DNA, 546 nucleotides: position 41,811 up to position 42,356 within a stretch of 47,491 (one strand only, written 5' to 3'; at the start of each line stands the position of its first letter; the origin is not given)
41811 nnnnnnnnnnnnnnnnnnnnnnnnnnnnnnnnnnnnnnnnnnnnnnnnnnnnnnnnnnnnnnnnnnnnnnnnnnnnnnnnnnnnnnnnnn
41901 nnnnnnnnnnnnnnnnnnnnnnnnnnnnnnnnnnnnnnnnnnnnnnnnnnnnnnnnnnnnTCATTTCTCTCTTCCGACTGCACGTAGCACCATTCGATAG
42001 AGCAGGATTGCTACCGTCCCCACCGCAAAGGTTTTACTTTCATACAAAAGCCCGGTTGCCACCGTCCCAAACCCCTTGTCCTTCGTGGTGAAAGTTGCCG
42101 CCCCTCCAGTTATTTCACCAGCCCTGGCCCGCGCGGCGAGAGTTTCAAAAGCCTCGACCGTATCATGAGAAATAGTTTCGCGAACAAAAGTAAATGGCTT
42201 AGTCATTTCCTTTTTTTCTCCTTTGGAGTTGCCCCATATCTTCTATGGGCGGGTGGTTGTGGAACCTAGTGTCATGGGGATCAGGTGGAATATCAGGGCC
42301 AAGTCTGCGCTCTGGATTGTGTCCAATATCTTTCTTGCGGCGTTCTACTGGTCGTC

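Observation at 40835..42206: Four-gene cassette in the rexAB slot of the immunity region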

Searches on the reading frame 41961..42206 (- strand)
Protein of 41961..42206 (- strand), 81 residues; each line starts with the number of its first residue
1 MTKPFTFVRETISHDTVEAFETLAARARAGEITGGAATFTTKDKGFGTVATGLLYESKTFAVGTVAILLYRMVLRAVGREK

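Call 3: search_protein_families(library=pfam, proteins=[window:41961-42206:-], max_evalue=1)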
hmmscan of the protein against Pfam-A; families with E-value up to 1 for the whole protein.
window:41961-42206:- (81 aa): 0 families

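Call 4: search_protein_families(library=phrogs, proteins=[window:41961-42206:-], max_evalue=0.1)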
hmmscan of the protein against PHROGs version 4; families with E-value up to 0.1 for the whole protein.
window:41961-42206:- (81 aa): 0 families

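Call 5: search_protein_families(library=padloc, proteins=[window:41961-42206:-], max_evalue=1)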
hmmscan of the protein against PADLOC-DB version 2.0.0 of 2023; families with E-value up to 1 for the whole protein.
window:41961-42206:- (81 aa): 0 families

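Call 6: search_protein_families(library=ncbifam, proteins=[window:41961-42206:-], max_evalue=1)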
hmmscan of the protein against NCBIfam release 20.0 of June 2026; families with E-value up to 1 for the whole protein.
window:41961-42206:- (81 aa): 0 families

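Call 15: find_homologous_proteins(query=window:41961-42206:-, max_evalue=0.01)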
Query window:41961-42206:- (81 aa): 12 proteins with E <= 0.01 among 12 candidates.
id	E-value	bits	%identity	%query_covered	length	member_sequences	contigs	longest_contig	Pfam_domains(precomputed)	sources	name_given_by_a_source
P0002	2.7e-43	162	100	100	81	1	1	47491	-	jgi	jgi:hypothetical protein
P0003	2.9e-40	153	91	100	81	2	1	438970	-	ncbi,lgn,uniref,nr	ncbi:hypothetical protein SAMN05216420_101366 [Nitrosospira sp. Nl5]|uniref:hypothetical protein n=1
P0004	1.2e-39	151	91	100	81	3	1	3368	-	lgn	-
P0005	1.2e-39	151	93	100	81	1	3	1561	-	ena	-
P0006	5.3e-38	145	90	100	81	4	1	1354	-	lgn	-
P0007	2.8e-36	140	84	100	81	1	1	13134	-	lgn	-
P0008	5.3e-36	139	85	98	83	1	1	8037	-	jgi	jgi:hypothetical protein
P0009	3.7e-34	133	81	100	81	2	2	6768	-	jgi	jgi:hypothetical protein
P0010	4.1e-34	133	84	98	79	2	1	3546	-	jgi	jgi:hypothetical protein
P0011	4.2e-34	133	79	100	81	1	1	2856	-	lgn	-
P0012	1.2e-33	132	81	100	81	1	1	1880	-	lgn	-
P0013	3.8e-31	124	77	100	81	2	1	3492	-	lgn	-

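Call 16: find_encoding_contigs(protein=P0003, flank=8000, max_places=4)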
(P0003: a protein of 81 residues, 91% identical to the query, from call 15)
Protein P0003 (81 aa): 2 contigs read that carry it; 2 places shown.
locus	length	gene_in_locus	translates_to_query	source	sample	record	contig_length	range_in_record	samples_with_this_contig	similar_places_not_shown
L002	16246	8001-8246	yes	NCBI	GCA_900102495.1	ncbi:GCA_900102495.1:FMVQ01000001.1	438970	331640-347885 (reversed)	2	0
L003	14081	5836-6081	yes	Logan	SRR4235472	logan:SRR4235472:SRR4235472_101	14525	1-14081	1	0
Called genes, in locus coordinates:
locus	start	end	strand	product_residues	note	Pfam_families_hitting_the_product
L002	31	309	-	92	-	-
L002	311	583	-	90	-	-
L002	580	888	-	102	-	-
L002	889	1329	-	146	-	PF05772:NinB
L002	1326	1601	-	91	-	-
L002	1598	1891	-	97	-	-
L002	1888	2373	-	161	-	-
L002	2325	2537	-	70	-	-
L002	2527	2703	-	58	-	-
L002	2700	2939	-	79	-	-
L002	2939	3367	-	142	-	PF06992:Phage_lambda_P (weak)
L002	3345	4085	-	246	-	PF07120:DUF1376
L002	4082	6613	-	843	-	PF01555:N6_N4_Mtase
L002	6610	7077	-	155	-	PF06892:Phage_CP76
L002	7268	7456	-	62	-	PF14549:P22_Cro, PF15943:YdaS_toxin (faint)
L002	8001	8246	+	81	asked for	-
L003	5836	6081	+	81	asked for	-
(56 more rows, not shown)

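Call 17: find_encoding_contigs(protein=P0007, flank=8000, max_places=4)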
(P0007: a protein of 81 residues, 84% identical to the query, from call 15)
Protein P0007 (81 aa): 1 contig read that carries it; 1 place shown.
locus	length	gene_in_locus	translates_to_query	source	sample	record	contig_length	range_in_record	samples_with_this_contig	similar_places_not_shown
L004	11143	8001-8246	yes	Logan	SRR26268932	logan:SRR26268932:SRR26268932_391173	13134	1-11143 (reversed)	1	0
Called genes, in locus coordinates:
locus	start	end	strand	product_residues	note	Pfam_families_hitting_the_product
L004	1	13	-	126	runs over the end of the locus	PF01844:HNH, PF14279:HNH_5 (weak)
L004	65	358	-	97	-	-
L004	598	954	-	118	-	-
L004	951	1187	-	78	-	-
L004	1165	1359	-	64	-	-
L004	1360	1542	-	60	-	-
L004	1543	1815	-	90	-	PF16786:RecA_dep_nuc (weak)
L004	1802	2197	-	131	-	PF05772:NinB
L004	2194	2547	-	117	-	-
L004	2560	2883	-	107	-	-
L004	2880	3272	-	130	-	-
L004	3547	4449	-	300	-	PF13362:Toprim_3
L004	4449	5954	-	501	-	PF00270:DEAD, PF04851:ResIII, PF18766:SWI2_SNF2 (faint), PF00271:Helicase_C, PF13248:Zn_ribbon_3 (weak)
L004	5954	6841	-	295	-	PF02195:ParB_N (faint)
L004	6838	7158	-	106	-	-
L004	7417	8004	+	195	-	-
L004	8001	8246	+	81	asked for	-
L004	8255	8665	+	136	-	PF16747:Adhesin_E (weak)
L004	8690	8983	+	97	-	-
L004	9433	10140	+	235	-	PF03374:ANT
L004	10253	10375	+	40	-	-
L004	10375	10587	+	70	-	-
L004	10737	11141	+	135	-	?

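Call 18: find_encoding_contigs(protein=P0008, flank=8000, max_places=4)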
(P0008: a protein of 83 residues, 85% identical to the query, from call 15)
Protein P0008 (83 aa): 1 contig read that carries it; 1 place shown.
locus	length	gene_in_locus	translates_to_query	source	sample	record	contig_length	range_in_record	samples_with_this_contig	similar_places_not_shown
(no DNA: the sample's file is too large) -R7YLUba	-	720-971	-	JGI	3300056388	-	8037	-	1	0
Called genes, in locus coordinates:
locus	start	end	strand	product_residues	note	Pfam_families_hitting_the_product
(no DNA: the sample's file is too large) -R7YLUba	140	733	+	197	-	-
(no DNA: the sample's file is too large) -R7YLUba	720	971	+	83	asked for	-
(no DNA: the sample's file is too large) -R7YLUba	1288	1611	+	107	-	PF08972:DUF1902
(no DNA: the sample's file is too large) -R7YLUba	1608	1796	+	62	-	PF07927:HicA_toxin (weak)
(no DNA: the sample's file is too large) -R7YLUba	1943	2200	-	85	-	-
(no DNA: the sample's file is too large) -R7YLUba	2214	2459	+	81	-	-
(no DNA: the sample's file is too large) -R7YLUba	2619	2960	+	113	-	-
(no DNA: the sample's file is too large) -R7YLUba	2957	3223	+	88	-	-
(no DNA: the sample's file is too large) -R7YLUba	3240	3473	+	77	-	-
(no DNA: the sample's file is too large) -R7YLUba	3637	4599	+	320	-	PF00589:Phage_integrase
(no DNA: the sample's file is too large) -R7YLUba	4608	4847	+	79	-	-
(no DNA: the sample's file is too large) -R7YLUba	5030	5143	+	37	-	-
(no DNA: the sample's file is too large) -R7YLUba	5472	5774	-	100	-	-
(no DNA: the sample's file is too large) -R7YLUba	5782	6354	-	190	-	PF01066:CDP-OH_P_transf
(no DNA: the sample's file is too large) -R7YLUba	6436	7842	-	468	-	PF27096:UvrC_M, PF02151:UVR, PF22920:UvrC_RNaseH, PF08459:UvrC_RNaseH_dom, PF00633:HHH (faint), PF14520:HHH_5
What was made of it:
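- Other phages carry HicAB-like or cytoplasmic genes there (calls 16, 18).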

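Call 19: find_encoding_contigs(protein=P0009, flank=8000, max_places=4)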
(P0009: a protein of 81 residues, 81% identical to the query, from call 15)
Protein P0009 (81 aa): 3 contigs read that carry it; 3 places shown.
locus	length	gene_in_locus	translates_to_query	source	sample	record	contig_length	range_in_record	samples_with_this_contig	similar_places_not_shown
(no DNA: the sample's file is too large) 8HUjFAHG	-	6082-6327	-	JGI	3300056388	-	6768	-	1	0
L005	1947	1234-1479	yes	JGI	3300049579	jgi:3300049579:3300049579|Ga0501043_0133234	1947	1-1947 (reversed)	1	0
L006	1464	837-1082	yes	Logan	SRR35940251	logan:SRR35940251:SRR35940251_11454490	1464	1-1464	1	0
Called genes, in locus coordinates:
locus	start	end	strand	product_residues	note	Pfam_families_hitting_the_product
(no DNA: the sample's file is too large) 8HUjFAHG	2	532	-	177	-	?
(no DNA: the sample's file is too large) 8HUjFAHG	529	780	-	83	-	-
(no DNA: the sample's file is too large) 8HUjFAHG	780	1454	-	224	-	-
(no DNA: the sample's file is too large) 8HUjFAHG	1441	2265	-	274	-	-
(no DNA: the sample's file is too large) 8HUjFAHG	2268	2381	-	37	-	-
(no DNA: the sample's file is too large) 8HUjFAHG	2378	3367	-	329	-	PF01555:N6_N4_Mtase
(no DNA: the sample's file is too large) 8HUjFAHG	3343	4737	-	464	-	-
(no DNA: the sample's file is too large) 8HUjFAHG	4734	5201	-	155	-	PF06892:Phage_CP76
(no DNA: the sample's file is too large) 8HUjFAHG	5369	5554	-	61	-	PF14549:P22_Cro, PF15943:YdaS_toxin (faint)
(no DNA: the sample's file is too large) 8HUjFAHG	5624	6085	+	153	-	-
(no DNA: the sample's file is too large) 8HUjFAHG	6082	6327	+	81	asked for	-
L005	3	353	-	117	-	?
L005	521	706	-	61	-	PF14549:P22_Cro, PF15943:YdaS_toxin (faint)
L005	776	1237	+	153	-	-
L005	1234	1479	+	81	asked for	-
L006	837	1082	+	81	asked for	-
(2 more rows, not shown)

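Call 23: find_related_loci(query=A2, collection=genome_contigs, flank=6000)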
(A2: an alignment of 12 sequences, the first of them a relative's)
Query A2 (81 aa) in genome_contigs; peptide patterns used: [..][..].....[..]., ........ (x = any residue, [..] = any of these).
45 stretches matched a pattern; 3 encode a relative of the query (tblastn E <= 1e-3); 3 distinct loci.
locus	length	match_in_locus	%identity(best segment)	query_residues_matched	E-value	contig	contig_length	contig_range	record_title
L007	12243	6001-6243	91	1-81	1e-46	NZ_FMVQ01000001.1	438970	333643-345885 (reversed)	Nitrosospira sp. Nl5, whole genome shotgun sequence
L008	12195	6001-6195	48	4-68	9e-14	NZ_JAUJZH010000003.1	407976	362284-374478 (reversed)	Variovorax ginsengisoli strain CGMCC 1.12090 L12090_3, whole genome shotgun sequence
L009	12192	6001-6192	42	5-68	2e-7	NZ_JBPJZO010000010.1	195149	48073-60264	Variovorax sp. RT4R15 NODE_10_length_195149_cov_41.967318, whole genome shotgun sequence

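Call 33: find_related_loci(query=A2, collection=viral_contigs, flank=5000)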
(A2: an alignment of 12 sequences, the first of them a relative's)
Query A2 (81 aa) in viral_contigs; peptide patterns used: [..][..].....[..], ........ (x = any residue, [..] = any of these).
40 stretches matched a pattern; 5 encode a relative of the query (tblastn E <= 1e-3); 5 distinct loci.
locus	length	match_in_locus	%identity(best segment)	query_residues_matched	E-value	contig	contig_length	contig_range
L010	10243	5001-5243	91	1-81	1e-46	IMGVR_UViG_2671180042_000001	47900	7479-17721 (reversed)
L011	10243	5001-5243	81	1-81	2e-40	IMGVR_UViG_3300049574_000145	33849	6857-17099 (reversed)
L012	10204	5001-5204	44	1-68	1e-12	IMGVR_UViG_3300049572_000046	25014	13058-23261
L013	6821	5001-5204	43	1-68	2e-12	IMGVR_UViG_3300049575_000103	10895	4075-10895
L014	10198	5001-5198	42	1-64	1e-11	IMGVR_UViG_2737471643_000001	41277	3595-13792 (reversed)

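Call 40: predict_structure(alignment_id=A2)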
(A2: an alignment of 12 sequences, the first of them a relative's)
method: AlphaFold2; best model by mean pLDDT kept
length: 81 residues; sequences in the alignment: 12
mean_pLDDT: 56.9   pTM: 0.40
mean pLDDT of the five models: 56.9, 46.9, 46.9, 43.5, 38.6
residues with pLDDT >= 90: 0; 70-90: 1; 50-70: 67; < 50: 13
segments of 3 or more residues with pLDDT < 50: 52-60
pLDDT, mean of each block of 10 residues (from residue 1): 52 59 66 59 57 46 57 60 48
secondary structure, 60 per line:
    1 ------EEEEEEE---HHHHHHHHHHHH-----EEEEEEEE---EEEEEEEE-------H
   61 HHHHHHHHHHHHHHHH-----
elements in order: E7-13 H17-28 E34-41 E45-52 H60-76

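Call 47: find_homologous_proteins(query=A5, max_evalue=0.001)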
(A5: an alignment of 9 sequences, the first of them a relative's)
Query A5 (9 sequences) (81 aa, profile of the alignment): 934 proteins with E <= 0.001 among 1995 candidates; the best 120 are listed.
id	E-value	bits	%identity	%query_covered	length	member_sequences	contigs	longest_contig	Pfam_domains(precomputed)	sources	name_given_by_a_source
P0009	4.4e-38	147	81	100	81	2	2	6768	-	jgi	jgi:hypothetical protein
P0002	5.2e-37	143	100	100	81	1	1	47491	-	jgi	jgi:hypothetical protein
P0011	9.1e-37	143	79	100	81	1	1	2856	-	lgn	-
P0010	1.1e-36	142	84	98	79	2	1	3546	-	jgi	jgi:hypothetical protein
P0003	1.4e-36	142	91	100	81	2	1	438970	-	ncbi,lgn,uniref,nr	ncbi:hypothetical protein SAMN05216420_101366 [Nitrosospira sp. Nl5]|uniref:hypothetical protein n=1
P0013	2.8e-36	141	77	100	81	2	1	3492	-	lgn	-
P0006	5.2e-36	140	90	100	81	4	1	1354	-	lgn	-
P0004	7.8e-36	140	91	100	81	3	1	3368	-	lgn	-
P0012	3.9e-35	137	81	100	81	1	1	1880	-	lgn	-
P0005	5.6e-35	137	93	100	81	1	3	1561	-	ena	-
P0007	6.1e-35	137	84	100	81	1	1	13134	-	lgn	-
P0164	1.3e-34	136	74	100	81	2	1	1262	-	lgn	-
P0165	6.1e-34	134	48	80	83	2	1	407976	-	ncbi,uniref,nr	ncbi:hypothetical protein [Variovorax ginsengisoli]|uniref:Uncharacterized protein n=1 Tax=Variovora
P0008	3.6e-33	131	85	98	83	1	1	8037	-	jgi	jgi:hypothetical protein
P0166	1.1e-32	130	44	79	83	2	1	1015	-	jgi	jgi:hypothetical protein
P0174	2.0e-31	126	38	96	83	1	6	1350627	-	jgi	jgi:hypothetical protein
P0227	5.0e-29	118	37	84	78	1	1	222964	-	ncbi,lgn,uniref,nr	ncbi:hypothetical protein SAMN05216404_106187 [Nitrosospira multiformis]|uniref:Uncharacterized prot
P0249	1.7e-28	116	37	96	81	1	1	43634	-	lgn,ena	-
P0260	2.0e-28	116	60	100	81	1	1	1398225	-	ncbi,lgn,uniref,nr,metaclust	ncbi:hypothetical protein [Nitrosovibrio sp. Nv6]|uniref:hypothetical protein n=1 Tax=Nitrosovibrio 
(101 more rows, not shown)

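Call 48: find_encoding_contigs(protein=P0260, flank=4000, max_places=2)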
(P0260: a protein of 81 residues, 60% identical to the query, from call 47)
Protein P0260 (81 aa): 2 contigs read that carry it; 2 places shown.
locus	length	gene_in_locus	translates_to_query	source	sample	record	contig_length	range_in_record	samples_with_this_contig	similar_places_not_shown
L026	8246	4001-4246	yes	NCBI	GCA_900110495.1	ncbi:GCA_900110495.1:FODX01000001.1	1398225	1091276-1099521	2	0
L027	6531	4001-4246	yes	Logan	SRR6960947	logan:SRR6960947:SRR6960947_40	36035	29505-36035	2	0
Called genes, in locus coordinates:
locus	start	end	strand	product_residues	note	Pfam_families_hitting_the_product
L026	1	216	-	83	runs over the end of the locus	-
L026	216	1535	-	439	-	PF00772:DnaB, PF13481:AAA_25, PF03796:DnaB_C, PF06745:ATPase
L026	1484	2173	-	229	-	-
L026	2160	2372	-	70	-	-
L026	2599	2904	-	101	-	-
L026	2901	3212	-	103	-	-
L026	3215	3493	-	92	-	-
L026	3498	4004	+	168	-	PF01527:HTH_Tnp_1 (faint), PF13384:HTH_23 (weak), PF07022:Phage_CI_repr (weak)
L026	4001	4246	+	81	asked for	-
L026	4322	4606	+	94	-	-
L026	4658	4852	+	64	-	-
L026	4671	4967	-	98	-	-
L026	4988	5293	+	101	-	-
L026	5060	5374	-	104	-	-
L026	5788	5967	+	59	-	-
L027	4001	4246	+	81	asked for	-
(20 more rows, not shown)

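Call 49: find_encoding_contigs(protein=P0227, flank=4000, max_places=2)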
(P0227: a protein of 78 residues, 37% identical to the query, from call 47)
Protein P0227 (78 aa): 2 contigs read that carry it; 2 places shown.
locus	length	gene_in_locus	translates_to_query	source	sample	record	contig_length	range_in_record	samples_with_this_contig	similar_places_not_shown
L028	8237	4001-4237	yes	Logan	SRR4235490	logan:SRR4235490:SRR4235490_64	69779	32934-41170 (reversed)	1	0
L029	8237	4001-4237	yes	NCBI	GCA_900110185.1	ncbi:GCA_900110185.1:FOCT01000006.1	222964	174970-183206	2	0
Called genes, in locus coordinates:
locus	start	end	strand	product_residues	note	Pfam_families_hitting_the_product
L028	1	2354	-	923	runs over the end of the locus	PF01555:N6_N4_Mtase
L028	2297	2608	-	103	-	-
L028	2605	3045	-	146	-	PF06892:Phage_CP76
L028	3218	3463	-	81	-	PF15943:YdaS_toxin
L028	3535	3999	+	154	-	-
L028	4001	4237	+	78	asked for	-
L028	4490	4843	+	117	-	-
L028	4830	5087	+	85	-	-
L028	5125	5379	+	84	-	-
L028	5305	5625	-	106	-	-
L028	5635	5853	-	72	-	-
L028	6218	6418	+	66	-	-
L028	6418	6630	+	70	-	-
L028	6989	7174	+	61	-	-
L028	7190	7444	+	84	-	-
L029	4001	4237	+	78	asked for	-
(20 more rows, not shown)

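Call 50: find_encoding_contigs(protein=P0174, flank=4000, max_places=3)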
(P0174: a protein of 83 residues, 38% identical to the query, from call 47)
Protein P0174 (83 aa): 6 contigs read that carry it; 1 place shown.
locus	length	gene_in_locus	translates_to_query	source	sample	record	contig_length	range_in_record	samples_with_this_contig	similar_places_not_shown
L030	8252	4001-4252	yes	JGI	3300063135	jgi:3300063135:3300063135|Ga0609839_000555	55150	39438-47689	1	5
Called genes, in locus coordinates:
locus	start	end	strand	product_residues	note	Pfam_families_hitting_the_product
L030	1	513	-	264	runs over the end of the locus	-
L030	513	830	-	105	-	-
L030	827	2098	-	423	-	PF01555:N6_N4_Mtase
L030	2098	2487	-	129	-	-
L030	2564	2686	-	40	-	-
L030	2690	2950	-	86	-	-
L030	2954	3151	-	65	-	PF15943:YdaS_toxin, PF14549:P22_Cro (weak)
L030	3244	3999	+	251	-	PF00717:Peptidase_S24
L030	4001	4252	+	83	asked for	-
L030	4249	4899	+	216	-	PF13511:DUF4124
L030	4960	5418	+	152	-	-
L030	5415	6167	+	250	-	PF08861:DUF1828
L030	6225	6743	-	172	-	PF05014:Nuc_deoxyrib_tr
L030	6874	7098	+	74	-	-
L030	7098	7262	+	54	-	-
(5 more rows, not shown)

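Call 51: find_encoding_contigs(protein=P0249, flank=4000, max_places=2)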
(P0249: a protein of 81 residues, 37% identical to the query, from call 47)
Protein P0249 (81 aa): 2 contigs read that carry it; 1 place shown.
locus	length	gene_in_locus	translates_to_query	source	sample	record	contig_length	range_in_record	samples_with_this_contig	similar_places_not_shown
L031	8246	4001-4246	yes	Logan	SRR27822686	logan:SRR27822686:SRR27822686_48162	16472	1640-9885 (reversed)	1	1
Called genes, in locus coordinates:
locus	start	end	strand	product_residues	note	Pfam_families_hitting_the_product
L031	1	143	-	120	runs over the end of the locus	-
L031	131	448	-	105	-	PF14359:DUF4406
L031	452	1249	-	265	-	PF01507:PAPS_reduct (faint)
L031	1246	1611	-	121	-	-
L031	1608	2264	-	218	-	PF01844:HNH (weak), PF14279:HNH_5 (weak)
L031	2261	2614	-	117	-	-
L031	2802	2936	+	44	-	-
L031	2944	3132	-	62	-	-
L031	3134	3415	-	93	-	PF15943:YdaS_toxin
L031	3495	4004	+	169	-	PF13560:HTH_31, PF01381:HTH_3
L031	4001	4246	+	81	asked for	-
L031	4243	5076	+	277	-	-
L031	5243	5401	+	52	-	-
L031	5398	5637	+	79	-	-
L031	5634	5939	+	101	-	-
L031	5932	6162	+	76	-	-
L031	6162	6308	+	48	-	-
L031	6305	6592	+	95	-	-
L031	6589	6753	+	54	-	-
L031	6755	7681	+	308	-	PF04404:ERF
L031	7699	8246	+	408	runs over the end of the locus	-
